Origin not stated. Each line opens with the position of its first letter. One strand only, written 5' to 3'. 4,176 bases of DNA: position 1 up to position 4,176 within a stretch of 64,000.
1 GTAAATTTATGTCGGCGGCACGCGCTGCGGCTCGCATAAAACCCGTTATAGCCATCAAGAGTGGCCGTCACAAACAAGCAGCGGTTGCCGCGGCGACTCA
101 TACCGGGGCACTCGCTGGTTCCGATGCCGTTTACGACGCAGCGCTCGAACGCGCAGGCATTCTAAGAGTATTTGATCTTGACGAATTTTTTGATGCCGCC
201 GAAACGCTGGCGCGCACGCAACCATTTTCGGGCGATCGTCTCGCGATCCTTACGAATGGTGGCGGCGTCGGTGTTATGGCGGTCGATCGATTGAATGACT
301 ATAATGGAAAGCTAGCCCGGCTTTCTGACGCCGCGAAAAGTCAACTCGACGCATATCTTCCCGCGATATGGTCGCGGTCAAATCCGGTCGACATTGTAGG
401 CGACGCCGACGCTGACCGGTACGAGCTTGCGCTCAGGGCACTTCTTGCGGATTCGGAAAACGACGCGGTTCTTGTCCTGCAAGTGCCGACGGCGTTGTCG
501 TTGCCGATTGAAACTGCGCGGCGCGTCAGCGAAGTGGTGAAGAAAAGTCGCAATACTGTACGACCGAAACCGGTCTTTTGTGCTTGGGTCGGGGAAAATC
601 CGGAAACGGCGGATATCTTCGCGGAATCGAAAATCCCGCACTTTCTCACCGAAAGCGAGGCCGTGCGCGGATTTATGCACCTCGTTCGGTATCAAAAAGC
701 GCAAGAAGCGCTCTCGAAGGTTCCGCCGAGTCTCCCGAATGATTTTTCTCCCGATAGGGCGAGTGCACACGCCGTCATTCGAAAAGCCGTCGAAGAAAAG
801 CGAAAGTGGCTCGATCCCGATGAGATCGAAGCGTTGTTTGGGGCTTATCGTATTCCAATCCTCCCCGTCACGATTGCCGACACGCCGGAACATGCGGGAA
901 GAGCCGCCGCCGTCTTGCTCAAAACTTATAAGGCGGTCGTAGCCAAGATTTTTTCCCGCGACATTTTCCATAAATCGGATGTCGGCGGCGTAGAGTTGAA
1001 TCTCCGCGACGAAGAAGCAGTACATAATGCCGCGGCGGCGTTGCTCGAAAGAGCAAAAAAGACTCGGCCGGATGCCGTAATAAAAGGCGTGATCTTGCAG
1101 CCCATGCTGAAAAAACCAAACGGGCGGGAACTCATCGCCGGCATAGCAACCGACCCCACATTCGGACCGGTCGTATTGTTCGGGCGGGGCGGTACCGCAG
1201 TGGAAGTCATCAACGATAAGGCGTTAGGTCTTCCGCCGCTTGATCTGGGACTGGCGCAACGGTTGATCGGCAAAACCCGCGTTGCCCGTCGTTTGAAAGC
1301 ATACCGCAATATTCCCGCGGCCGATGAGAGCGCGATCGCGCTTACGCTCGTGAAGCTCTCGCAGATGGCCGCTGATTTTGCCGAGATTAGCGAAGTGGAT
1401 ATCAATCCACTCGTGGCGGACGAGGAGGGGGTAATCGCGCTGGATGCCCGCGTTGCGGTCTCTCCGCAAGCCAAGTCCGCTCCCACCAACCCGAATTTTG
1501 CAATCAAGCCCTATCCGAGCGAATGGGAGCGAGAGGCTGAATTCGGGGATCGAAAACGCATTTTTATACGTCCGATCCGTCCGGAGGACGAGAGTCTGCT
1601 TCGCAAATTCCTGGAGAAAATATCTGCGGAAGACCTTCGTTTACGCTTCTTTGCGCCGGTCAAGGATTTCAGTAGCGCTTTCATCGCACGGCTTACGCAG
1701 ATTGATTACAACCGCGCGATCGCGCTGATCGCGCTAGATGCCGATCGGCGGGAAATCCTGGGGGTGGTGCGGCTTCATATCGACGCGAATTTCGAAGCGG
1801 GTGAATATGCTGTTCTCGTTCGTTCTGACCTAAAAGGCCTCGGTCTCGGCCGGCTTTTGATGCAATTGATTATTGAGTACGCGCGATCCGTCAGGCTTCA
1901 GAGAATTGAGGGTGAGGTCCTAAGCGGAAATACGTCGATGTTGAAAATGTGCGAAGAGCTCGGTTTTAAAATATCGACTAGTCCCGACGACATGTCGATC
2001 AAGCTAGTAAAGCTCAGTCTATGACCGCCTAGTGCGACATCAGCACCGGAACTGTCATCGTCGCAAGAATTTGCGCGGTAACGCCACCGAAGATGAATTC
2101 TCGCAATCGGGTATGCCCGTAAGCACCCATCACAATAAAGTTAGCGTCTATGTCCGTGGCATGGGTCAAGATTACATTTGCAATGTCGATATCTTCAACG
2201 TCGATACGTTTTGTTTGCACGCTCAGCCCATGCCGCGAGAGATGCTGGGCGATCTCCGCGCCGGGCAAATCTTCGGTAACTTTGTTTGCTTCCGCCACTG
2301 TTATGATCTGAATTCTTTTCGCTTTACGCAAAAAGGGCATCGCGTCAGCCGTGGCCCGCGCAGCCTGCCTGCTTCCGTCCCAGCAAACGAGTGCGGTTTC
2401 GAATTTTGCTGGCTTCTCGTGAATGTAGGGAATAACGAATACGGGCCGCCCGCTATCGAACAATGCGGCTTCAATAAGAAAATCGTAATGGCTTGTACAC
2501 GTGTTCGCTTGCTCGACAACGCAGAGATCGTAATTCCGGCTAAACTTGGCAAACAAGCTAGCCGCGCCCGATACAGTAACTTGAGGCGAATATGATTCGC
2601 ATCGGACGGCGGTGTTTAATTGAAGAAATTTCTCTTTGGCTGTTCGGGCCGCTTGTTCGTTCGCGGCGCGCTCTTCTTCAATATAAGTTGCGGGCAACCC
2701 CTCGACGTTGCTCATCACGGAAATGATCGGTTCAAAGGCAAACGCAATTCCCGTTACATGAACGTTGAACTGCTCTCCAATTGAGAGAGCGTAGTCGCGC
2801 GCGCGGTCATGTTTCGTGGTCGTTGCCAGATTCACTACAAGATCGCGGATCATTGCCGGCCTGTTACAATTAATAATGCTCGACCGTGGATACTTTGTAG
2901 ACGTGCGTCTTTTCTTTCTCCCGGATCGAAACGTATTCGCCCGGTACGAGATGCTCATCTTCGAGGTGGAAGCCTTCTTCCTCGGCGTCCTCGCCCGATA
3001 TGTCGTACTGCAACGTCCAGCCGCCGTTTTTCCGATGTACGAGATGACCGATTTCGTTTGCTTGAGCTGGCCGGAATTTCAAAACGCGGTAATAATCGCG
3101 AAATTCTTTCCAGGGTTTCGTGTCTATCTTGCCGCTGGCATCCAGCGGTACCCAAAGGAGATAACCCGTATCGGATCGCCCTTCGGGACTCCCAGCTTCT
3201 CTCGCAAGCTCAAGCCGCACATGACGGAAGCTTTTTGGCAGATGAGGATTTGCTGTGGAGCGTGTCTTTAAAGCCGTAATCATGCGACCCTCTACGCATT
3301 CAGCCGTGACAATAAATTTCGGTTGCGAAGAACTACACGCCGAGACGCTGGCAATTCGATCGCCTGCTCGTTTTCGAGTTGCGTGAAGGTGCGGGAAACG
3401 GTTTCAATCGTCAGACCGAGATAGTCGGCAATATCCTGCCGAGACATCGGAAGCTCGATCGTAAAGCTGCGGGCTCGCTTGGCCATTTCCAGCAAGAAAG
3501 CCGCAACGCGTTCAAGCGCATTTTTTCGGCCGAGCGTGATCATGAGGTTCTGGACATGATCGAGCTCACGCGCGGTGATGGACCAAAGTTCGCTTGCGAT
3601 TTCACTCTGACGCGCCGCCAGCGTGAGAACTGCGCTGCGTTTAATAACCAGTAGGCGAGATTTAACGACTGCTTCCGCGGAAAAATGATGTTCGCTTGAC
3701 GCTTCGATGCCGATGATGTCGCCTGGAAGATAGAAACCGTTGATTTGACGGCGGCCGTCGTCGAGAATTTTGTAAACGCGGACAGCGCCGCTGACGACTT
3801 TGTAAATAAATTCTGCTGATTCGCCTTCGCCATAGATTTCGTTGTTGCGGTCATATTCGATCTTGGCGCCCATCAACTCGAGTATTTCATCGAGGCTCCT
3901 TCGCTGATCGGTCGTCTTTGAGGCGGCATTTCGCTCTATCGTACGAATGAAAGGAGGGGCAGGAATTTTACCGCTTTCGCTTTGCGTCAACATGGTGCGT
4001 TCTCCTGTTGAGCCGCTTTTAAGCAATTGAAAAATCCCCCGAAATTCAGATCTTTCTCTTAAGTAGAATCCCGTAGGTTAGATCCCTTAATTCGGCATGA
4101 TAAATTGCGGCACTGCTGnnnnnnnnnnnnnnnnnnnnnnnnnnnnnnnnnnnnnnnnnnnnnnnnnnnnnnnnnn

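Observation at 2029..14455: The FixLJ-FixK oxygen-sensing module sits next to a gene set that mirrors the actinobacterial DosR dormancy regulon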

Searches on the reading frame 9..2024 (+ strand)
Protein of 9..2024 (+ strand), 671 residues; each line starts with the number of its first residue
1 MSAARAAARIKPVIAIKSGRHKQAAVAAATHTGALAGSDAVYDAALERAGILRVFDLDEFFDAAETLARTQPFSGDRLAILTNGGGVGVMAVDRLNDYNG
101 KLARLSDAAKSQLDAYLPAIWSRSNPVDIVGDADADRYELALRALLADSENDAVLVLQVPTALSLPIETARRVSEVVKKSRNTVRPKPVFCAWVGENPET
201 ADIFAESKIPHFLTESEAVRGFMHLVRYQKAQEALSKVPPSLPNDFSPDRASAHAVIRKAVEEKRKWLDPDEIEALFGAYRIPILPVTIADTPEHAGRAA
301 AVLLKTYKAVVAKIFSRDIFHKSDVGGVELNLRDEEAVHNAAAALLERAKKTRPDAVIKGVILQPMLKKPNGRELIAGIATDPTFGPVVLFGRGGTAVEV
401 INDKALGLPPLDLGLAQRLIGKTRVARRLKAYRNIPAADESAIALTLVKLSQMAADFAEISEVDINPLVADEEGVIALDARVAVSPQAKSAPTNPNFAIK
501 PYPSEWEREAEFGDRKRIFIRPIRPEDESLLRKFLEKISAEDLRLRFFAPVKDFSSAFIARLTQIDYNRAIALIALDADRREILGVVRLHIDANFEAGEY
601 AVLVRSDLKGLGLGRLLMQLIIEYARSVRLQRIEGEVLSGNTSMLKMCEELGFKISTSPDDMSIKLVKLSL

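Call 7: search_protein_families(library=pfam, proteins=[window:9-2024:+], max_evalue=0.01)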
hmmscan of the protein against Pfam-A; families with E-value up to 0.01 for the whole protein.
window:9-2024:+ (671 aa): 8 families
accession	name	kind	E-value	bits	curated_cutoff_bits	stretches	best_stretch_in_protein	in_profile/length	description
PF13549.11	ATP-grasp_5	-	3.9e-77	259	27.6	1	259-484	1-221/221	ATP-grasp domain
PF13607.11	Succ_CoA_lig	-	2.6e-22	79.5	27.4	1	1-67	72-138/138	Succinyl-CoA ligase like flavodoxin domain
PF00583.31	Acetyltransf_1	-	5.2e-11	43.3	20.7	1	564-653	24-116/116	Acetyltransferase (GNAT) family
PF19045.5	Ligase_CoA_2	-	3e-09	37.6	23.7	1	79-217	2-142/162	Ligase-CoA domain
PF13302.13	Acetyltransf_3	-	1.8e-08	35.6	25.4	1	517-654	1-138/138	Acetyltransferase (GNAT) domain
PF13508.13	Acetyltransf_7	-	0.00011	22.9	27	1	578-654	11-83/84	Acetyltransferase (GNAT) domain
PF13673.13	Acetyltransf_10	-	0.00017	22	23.6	1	579-656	38-110/128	Acetyltransferase (GNAT) domain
PF13420.13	Acetyltransf_4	-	0.00036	21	24.3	1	582-656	59-137/155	Acetyltransferase (GNAT) domain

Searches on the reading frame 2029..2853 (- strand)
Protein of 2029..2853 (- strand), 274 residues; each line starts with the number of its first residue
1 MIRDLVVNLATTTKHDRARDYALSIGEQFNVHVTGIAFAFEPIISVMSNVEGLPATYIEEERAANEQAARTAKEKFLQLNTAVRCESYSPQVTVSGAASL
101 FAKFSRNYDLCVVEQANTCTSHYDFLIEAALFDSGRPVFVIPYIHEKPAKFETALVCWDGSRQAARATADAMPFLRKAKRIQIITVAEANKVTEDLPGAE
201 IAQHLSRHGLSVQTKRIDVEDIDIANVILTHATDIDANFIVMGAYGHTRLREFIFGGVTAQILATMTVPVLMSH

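Call 4: search_protein_families(library=pfam, proteins=[window:2029-2853:-], max_evalue=0.01)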
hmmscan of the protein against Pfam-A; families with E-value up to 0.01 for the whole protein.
window:2029-2853:- (274 aa): 1 family
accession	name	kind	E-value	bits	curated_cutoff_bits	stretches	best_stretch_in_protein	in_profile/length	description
PF00582.32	Usp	-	1.8e-12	48.4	24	1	151-272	2-139/141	Universal stress protein family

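Call 11: search_solved_structures(query=window:2029-2853:-, max_evalue=0.01, show_alignments=1)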
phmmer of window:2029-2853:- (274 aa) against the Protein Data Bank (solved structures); distinct sequences matched with E-value up to 0.01: 3.
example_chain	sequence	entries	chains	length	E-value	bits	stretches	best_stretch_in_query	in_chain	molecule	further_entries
3loq_A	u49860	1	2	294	2.7e-06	30.1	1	128-272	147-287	universal stress protein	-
4wny_A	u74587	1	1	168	0.00049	22.7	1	204-272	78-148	Universal stress protein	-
1mjh_A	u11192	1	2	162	0.0012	21.4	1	190-272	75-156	PROTEIN (ATP-BINDING DOMAIN OF PROTEIN MJ0577)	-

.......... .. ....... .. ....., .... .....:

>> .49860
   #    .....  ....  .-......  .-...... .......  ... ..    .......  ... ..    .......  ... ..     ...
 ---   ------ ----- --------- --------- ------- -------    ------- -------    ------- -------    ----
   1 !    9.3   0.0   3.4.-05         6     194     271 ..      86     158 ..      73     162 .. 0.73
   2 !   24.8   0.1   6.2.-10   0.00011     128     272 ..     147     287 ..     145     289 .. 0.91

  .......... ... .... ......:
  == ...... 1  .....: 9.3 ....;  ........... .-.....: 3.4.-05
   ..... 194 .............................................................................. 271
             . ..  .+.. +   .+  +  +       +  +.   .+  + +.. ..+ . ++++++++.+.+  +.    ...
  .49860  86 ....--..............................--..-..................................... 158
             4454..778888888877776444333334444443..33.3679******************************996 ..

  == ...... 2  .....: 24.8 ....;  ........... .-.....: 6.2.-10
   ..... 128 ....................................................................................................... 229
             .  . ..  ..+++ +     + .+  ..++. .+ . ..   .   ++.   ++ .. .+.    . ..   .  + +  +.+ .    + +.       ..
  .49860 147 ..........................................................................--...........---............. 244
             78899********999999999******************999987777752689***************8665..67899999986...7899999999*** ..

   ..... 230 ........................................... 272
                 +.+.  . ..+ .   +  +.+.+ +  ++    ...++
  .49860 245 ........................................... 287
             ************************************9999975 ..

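Call 31: search_protein_families(library=ncbifam, proteins=[window:2029-2853:-], max_evalue=0.001)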
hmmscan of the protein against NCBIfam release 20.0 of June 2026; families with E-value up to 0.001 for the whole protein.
window:2029-2853:- (274 aa): 0 families

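Call 71: search_solved_structures(query=A3, max_evalue=1, show_alignments=0)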
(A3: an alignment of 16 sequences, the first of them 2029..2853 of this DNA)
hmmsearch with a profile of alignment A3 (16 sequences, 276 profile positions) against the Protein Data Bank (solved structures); distinct sequences matched with E-value up to 1: 12.
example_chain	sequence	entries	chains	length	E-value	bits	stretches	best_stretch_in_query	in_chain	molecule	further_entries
3loq_A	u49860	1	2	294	3e-12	49.6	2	153-274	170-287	universal stress protein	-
4wny_A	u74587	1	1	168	5.9e-11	45.3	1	219-274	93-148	Universal stress protein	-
1mjh_A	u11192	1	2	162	1.3e-06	31.1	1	227-274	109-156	PROTEIN (ATP-BINDING DOMAIN OF PROTEIN MJ0577)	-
3ab7_A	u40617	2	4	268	3.3e-05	26.5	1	52-218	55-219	Putative uncharacterized protein TTHA0350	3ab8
1wjg_A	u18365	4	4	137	3.4e-05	26.4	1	227-274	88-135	probable ATP binding protein | Universal stress protein family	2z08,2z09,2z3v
3s3t_A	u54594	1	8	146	0.00013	24.6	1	4-119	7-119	Nucleotide-binding protein, universal stress protein UspA family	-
3hgm_A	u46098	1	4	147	0.012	18.1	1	227-274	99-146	Universal Stress Protein TeaD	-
2jax_A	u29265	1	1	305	0.19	14.1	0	204-276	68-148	HYPOTHETICAL PROTEIN TB31.7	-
3cis_A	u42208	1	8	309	0.2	14.1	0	204-276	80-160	Uncharacterized protein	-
1tq8_A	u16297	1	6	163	0.21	14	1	228-276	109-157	hypothetical protein Rv1636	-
5ahw_A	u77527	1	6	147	0.37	13.2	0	228-276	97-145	UNIVERSAL STRESS PROTEIN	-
3vnb_A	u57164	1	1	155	0.75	12.2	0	5-68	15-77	Protein argonaute 1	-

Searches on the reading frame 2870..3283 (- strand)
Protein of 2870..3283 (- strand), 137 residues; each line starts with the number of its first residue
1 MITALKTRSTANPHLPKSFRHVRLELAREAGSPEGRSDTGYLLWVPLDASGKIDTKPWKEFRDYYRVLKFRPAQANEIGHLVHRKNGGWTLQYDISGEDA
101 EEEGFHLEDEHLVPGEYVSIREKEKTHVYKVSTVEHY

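Call 4: search_protein_families(library=pfam, proteins=[window:2870-3283:-], max_evalue=0.01)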
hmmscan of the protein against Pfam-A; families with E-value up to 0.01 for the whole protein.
window:2870-3283:- (137 aa): 0 families

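Call 31: search_protein_families(library=ncbifam, proteins=[window:2870-3283:-], max_evalue=0.001)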
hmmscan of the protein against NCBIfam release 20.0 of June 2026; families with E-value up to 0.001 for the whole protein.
window:2870-3283:- (137 aa): 0 families

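Call 41: search_protein_families(library=pfam, proteins=[window:2870-3283:-], max_evalue=10)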
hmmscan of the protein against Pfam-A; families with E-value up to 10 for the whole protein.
window:2870-3283:- (137 aa): 0 families

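Call 80: predict_structure(protein=window:2870-3283:-)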
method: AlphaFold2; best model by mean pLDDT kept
length: 137 residues; sequences in the alignment: 1
mean_pLDDT: 51.1   pTM: 0.45
mean pLDDT of the five models: 51.1, 48.4, 45.7, 43.3, 37.6
residues with pLDDT >= 90: 0; 70-90: 5; 50-70: 61; < 50: 71
segments of 3 or more residues with pLDDT < 50: 1-15, 32-37, 57-66, 74-100, 102-107, 109-111, 135-137
pLDDT, mean of each block of 10 residues (from residue 1): 34 50 63 48 63 52 49 45 39 43 46 64 66 53
secondary structure, 60 per line:
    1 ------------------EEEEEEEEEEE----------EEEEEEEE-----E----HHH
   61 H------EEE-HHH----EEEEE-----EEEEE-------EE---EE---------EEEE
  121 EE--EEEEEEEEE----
elements in order: E19-29 E40-47 H58-61 E68-70 E79-83 E89-93 E117-122 E125-133

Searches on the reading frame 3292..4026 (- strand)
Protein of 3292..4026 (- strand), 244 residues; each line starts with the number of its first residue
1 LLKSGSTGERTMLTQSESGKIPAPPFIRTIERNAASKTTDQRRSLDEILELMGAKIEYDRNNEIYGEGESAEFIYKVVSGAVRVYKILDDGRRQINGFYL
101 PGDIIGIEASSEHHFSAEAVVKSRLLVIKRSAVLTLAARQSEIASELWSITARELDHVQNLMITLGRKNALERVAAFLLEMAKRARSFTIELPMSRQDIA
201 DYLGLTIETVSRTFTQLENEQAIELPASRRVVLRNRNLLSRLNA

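Call 4: search_protein_families(library=pfam, proteins=[window:3292-4026:-], max_evalue=0.01)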
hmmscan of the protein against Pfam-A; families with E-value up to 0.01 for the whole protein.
window:3292-4026:- (244 aa): 3 families
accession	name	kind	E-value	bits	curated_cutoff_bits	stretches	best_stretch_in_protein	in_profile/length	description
PF13545.12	HTH_Crp_2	-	1.7e-19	70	27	1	172-242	1-70/70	Crp-like helix-turn-helix domain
PF00325.26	Crp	-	1.1e-15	57.5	21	1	192-220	1-29/32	Bacterial regulatory proteins, crp family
PF00027.35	cNMP_binding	-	2.4e-15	56.7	27.5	1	56-139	2-88/89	Cyclic nucleotide-binding domain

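Call 31: search_protein_families(library=ncbifam, proteins=[window:3292-4026:-], max_evalue=0.001)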
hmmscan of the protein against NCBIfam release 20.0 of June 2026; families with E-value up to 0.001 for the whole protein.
window:3292-4026:- (244 aa): 13 families
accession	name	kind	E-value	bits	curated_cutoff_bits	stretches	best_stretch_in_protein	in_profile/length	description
NF050806.1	TransRegFixKCaul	equivalog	2.6e-66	222.9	300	1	38-242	8-213/215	transcriptional regulator FixK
NF045989.1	TransRegFnrLRhodb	equivalog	4.5e-36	124.3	300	1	49-238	32-230/245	transcriptional regulator FnrL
NF008365.0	PRK11161.1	subfamily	6.9e-29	100.9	228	1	44-240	38-240/250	fumarate/nitrate reduction transcriptional regulator Fnr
NF052518.1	TransRegLdrP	equivalog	2.6e-14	53.7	300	1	58-239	4-184/195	transcriptional regulator LdrP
NF006901.0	PRK09392.1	equivalog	6.9e-14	51.7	211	1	61-242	38-220/236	transcriptional activator FtrB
NF008732.0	PRK11753.1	equivalog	3.2e-12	46.4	266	1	36-226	7-204/214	cAMP-activated global transcriptional regulator CRP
NF053664.1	TransRegPtrACyano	equivalog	6.8e-11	41.8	300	1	73-235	29-192/196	Crp/Fnr family transcriptional regulator PtrA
NF010499.0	PRK13918.1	equivalog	2.6e-08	33.7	274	1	58-241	17-199/205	CRP/FNR family transcriptional regulator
NF050815.1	TransActFtrBCaul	equivalog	4.4e-07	29.4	300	1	57-242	36-222/251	transcriptional activator FtrB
TIGR03697.1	NtcA_cyano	equivalog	2e-06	27.7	244.95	1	64-233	4-183/193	global nitrogen regulator NtcA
TIGR03896.1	cyc_nuc_ocin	subfamily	0.00032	20.2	161.05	1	57-170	12-133/317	bacteriocin-type transport-associated protein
NF007707.0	PRK10402.1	subfamily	0.00048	19.8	180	0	56-106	34-84/226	transcriptional regulator YeiL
NF041163.2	encap_f2b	equivalog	0.00074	18.7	400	1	39-154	82-200/450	family 2B encapsulin nanocompartment shell protein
